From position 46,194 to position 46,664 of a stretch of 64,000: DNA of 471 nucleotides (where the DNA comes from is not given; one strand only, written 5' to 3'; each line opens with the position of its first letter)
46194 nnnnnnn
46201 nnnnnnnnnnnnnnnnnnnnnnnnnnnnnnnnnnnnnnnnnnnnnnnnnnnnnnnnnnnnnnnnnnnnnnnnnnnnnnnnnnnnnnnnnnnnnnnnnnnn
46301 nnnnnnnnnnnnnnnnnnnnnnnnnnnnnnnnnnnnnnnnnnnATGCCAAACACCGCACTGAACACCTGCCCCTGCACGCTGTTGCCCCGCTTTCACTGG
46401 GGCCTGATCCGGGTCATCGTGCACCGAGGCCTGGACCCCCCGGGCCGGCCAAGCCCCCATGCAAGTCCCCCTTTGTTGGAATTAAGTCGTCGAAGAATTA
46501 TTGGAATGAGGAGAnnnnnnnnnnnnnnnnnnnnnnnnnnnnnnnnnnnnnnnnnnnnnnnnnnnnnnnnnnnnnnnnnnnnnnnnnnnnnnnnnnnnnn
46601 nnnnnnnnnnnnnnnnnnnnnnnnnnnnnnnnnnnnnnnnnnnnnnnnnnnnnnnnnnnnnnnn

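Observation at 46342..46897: FlhD-like ORF inserted between ftsA and ftsZ in the dcw cluster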

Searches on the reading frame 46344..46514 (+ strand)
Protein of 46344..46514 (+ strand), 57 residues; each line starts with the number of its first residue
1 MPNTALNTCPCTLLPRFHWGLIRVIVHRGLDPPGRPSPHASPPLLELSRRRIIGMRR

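Call 3: search_protein_families(library=pfam, proteins=[window:46344-46514:+], max_evalue=10)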
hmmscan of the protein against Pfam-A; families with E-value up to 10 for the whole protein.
window:46344-46514:+ (57 aa): 0 families
